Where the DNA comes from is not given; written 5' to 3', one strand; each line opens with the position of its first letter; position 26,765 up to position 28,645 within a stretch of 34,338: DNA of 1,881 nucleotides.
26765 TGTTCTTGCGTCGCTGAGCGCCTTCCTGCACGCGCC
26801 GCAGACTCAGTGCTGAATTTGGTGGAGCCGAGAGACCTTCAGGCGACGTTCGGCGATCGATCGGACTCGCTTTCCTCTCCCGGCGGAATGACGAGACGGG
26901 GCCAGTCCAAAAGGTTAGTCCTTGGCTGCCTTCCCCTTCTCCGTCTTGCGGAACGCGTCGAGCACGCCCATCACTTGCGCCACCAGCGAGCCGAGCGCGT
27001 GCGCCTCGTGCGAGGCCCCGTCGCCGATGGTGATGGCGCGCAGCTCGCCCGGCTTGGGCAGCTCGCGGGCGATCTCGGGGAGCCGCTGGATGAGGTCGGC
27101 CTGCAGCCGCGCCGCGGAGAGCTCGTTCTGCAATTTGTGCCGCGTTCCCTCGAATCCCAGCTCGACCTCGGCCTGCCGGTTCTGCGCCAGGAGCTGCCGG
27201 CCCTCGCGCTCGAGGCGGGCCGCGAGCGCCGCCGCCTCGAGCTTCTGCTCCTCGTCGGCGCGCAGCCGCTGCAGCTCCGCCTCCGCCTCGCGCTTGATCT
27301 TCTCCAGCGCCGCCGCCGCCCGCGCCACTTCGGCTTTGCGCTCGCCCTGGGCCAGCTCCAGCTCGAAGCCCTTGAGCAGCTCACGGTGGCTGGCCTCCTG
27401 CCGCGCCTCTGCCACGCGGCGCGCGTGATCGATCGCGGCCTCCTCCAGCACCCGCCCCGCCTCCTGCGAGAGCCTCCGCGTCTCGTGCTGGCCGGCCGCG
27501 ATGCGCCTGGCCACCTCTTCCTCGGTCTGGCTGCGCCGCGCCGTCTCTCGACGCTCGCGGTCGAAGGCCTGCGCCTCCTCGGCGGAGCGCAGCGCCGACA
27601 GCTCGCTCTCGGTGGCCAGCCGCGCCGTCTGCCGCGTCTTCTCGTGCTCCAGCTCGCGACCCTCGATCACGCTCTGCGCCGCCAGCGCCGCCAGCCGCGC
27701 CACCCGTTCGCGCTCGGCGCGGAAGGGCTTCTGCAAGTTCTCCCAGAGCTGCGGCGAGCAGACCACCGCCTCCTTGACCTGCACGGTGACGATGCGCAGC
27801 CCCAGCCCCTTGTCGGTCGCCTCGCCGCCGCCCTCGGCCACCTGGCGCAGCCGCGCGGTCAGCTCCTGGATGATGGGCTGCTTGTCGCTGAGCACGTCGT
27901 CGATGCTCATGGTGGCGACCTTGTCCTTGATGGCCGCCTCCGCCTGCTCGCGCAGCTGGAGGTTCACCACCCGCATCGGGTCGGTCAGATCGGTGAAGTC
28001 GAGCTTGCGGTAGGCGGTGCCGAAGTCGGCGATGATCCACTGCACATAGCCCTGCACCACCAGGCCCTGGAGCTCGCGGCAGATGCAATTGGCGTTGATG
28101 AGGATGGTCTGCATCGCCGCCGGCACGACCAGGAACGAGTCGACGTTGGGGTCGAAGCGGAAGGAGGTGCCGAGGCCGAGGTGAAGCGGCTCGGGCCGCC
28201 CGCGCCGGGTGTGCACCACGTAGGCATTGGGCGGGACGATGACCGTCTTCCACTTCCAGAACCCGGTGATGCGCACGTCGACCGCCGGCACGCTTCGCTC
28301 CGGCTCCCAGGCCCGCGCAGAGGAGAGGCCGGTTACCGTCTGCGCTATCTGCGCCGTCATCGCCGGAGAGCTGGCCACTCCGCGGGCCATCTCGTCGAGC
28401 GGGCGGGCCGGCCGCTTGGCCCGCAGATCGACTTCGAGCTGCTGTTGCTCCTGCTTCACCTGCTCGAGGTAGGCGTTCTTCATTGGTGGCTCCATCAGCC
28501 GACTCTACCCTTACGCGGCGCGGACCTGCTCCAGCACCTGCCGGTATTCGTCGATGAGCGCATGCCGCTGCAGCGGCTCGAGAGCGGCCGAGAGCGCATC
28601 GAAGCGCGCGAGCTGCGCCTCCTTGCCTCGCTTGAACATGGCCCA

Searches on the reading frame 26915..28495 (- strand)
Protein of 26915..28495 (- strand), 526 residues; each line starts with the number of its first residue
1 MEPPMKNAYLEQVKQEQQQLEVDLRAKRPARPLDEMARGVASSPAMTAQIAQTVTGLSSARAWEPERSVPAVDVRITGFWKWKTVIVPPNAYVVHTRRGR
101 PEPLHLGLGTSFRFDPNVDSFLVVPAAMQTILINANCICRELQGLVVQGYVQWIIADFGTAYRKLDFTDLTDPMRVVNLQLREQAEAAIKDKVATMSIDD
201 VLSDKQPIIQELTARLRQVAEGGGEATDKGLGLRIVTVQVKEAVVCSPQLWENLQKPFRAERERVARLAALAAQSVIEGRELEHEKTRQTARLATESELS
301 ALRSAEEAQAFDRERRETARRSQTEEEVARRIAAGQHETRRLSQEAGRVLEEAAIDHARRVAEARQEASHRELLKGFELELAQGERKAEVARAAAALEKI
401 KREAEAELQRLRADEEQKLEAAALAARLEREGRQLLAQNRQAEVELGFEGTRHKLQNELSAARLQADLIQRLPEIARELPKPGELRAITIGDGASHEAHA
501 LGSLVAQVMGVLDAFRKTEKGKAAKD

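Call 72: search_protein_families(library=pfam, proteins=[window:26915-28495:-], max_evalue=0.00001)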
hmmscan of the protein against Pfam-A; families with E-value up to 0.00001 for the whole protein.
window:26915-28495:- (526 aa): 1 family
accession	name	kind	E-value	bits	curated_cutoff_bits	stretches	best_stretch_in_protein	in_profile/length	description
PF01145.31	Band_7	-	5.6e-15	56.3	23.6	1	86-273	2-174/176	SPFH domain / Band 7 family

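Call 100: find_encoding_contigs(protein=window:26915-28495:-, flank=10000, max_places=2)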
Protein window:26915-28495:- (526 aa): no gene with exactly this product is on record in the collection.
